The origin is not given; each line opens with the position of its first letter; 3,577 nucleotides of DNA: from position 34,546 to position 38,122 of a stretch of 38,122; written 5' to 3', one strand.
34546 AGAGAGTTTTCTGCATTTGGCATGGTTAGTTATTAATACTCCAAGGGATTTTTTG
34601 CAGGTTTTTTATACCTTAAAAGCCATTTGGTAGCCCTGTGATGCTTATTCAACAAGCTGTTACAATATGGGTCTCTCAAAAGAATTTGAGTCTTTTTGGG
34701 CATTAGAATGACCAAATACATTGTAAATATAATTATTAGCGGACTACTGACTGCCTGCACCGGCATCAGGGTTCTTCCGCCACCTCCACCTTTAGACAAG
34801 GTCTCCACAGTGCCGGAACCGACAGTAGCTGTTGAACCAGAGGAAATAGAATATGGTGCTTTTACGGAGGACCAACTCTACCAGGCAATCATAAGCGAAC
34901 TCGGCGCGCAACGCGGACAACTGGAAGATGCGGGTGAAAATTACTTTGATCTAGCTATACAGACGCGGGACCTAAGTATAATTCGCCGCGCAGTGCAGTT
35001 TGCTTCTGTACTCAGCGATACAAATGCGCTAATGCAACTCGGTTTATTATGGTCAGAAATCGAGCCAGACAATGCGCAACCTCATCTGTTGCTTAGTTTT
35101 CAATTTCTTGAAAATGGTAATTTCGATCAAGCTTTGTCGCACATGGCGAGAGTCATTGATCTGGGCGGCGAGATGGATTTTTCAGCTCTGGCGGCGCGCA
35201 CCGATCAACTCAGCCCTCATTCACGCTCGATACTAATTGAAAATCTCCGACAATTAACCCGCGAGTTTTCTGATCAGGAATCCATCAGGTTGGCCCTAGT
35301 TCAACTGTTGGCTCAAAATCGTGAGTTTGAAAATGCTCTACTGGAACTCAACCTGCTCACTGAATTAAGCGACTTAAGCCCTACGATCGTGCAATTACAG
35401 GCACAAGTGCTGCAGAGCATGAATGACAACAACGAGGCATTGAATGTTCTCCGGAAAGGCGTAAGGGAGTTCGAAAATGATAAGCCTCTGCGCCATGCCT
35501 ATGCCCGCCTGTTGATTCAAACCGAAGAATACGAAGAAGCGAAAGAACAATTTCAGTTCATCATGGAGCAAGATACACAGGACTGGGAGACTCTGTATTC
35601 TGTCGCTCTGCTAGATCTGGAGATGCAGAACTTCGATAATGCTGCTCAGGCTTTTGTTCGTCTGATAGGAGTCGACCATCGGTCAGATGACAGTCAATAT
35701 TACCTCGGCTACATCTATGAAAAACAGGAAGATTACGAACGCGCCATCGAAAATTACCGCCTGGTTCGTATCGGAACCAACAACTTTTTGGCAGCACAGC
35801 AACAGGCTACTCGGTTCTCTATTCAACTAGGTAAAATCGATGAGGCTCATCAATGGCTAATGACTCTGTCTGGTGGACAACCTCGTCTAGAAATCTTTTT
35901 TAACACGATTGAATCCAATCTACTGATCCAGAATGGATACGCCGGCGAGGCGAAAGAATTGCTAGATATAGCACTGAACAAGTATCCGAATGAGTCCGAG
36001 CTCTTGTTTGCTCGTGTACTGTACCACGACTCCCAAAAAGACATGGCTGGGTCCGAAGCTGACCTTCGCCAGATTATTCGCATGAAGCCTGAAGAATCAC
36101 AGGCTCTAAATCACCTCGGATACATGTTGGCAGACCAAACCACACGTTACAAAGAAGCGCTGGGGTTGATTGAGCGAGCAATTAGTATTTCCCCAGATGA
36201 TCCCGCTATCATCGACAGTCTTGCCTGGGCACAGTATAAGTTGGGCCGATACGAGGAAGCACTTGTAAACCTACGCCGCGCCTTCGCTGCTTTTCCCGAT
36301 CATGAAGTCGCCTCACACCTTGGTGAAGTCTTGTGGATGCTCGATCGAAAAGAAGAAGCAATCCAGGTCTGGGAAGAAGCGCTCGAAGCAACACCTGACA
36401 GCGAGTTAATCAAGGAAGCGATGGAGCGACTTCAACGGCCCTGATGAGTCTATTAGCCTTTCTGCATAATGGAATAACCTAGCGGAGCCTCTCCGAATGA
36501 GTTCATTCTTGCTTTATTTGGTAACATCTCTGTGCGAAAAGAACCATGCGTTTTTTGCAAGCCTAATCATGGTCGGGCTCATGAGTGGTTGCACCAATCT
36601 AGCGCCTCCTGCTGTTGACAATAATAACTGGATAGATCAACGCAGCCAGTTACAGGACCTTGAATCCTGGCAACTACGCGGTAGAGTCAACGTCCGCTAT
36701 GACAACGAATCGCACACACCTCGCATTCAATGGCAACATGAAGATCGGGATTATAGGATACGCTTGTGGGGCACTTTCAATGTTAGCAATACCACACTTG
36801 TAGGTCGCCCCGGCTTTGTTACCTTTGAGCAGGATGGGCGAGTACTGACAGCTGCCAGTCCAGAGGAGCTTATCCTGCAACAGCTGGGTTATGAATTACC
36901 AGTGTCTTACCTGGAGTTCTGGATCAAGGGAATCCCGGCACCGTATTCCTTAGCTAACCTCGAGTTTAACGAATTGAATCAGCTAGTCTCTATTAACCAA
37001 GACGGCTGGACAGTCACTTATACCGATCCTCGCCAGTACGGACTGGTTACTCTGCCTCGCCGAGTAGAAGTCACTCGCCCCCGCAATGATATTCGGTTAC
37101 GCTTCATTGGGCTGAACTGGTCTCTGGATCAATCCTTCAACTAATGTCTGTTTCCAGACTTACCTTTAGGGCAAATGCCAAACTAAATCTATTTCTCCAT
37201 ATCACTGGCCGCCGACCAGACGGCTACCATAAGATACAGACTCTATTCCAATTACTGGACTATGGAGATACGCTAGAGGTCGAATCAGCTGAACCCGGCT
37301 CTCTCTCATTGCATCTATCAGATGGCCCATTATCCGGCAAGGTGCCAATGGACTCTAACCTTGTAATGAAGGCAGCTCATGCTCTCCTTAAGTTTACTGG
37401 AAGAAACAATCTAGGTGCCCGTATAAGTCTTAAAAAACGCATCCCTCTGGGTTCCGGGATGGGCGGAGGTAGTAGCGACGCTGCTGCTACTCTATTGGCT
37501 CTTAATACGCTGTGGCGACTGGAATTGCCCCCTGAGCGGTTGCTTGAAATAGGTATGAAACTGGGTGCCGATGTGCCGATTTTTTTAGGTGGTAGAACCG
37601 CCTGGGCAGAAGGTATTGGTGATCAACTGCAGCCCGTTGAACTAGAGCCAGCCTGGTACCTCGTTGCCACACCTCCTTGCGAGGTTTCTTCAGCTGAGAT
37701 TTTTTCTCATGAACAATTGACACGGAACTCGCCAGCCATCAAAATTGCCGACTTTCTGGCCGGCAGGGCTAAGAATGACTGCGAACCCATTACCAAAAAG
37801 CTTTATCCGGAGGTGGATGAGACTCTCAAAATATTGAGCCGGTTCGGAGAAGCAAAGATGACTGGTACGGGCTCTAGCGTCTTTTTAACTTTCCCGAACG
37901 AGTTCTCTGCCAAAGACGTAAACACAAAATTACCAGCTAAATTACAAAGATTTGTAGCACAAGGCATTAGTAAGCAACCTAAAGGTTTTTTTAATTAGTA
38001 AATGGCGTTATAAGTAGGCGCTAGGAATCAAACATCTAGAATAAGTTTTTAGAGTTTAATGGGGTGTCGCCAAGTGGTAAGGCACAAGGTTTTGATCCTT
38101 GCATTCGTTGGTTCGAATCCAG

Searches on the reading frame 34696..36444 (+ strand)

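Call 4: search_protein_families(library=pfam, proteins=[window:34696-36444:+])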
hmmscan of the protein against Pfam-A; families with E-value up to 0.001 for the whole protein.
window:34696-36444:+ (582 aa): 26 families (the best 25 are shown)
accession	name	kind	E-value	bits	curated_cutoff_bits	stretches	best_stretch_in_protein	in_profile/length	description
PF14559.12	TPR_19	-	1.7e-28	99.2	25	3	516-579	4-68/68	Tetratricopeptide repeat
PF13432.12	TPR_16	-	5.7e-28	97.4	32.7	3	509-569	3-64/65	Tetratricopeptide repeat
PF07719.23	TPR_2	-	1.4e-25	87.7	27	0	509-536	7-34/34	Tetratricopeptide repeat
PF13428.12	TPR_14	-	1.5e-22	78.2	23.5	0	504-538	2-36/44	Tetratricopeptide repeat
PF12895.13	ANAPC3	-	4.8e-21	75.3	27.2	3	483-561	3-81/82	Anaphase-promoting complex, cyclosome, subunit 3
PF13181.12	TPR_8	-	2.5e-19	68.2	25.7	0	335-355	5-25/34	Tetratricopeptide repeat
PF00515.34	TPR_1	-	6.3e-16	57.9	27.8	0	334-355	4-25/34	Tetratricopeptide repeat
PF13424.12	TPR_12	-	1.2e-14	54.6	30.1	2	468-533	3-75/77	Tetratricopeptide repeat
PF13431.12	TPR_17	-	5.1e-14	51.7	24.4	0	491-523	1-33/34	Tetratricopeptide repeat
PF13174.12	TPR_6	-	4.4e-13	49.4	26.3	0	332-355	1-24/33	Tetratricopeptide repeat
PF23914.1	TPR_CcmH_CycH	-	6.9e-11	42.7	42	1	236-323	57-147/158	Cytochrome c-type biogenesis protein H TPR domain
PF13374.12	TPR_10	-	9.1e-09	35.5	27.5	0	506-531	5-30/42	Tetratricopeptide repeat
PF24575.1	TPR_Slam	-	1.5e-08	35.5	35.2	0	235-286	53-104/104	Surface lipoprotein assembly modifier, N-terminal TPR repeats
PF13176.12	TPR_7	-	5.7e-08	32.7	27.9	0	337-354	5-22/36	Tetratricopeptide repeat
PF25063.1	ARM_TT21_C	-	6.1e-08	33.2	35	1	241-355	33-153/209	Tetratricopeptide repeat protein 21 C-terminal ARM domain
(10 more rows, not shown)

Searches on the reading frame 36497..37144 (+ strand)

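Call 4: search_protein_families(library=pfam, proteins=[window:36497-37144:+])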
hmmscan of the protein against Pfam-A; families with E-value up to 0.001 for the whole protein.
window:36497-37144:+ (215 aa): 1 family
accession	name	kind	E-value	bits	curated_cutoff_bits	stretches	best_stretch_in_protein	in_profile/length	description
PF03550.21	LolB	-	1.3e-35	123.1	23.7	1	57-202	2-147/151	Outer membrane lipoprotein LolB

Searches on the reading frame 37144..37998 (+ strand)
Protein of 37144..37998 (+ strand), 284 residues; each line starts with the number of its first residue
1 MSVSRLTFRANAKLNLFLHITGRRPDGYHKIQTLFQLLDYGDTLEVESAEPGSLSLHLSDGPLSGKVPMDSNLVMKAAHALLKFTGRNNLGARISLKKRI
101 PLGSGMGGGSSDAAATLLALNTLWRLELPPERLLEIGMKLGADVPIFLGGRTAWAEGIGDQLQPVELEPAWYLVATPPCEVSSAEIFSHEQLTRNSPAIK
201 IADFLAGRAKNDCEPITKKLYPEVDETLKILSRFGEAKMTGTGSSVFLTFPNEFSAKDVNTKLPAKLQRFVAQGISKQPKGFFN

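Call 10: find_encoding_contigs(protein=window:37144-37998:+, flank=10000, max_places=3)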
Protein window:37144-37998:+ (284 aa): 13 contigs read that carry it; 3 places shown.
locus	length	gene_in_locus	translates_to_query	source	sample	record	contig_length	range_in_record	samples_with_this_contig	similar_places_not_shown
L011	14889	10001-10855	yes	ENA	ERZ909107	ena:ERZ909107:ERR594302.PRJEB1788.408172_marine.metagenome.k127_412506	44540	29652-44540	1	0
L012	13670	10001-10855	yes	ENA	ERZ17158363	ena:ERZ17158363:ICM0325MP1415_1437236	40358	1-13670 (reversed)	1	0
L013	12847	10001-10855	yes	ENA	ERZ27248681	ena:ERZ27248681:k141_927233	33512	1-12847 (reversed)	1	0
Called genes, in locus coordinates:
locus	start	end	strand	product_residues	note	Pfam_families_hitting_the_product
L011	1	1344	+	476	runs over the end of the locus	PF02934:GatB_N, PF02637:GatB_Yqey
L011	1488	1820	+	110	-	-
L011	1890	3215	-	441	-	PF00270:DEAD, PF04851:ResIII (weak), PF00271:Helicase_C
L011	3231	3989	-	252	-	PF00899:ThiF, PF03435:Sacchrp_dh_NADP (weak)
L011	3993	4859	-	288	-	PF17827:PrmC_N, PF12847:Methyltransf_18 (faint), PF05175:MTS, PF06325:PrmA, PF13847:Methyltransf_31, PF08241:Methyltransf_11 (weak), PF08242:Methyltransf_12, PF13649:Methyltransf_25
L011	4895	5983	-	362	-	PF03462:PCRF, PF00472:RF-1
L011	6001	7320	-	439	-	PF05201:GlutR_N, PF01488:Shikimate_DH, PF00745:GlutR_dimer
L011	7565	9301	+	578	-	PF13429:TPR_15 (faint), PF14561:TPR_20 (faint), PF07721:TPR_4 (faint), PF13414:TPR_11 (faint), PF24575:TPR_Slam (faint), PF14559:TPR_19 (weak), PF13432:TPR_16, PF14559:TPR_19 (weak), +15 more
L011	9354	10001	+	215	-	PF03550:LolB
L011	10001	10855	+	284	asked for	PF00288:GHMP_kinases_N, PF08544:GHMP_kinases_C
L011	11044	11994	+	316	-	PF13793:Pribosyltran_N, PF00156:Pribosyltran, PF14572:Pribosyl_synth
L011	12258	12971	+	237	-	PF01386:Ribosomal_L25p, PF14693:Ribosomal_TL5_C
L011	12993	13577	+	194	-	PF01195:Pept_tRNA_hydro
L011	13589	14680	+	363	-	PF01926:MMR_HSR1, PF02421:FeoB_N (weak), PF06071:YchF-GTPase_C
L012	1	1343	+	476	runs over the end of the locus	PF02934:GatB_N, PF02637:GatB_Yqey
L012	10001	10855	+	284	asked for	PF00288:GHMP_kinases_N, PF08544:GHMP_kinases_C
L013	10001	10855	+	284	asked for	PF00288:GHMP_kinases_N, PF08544:GHMP_kinases_C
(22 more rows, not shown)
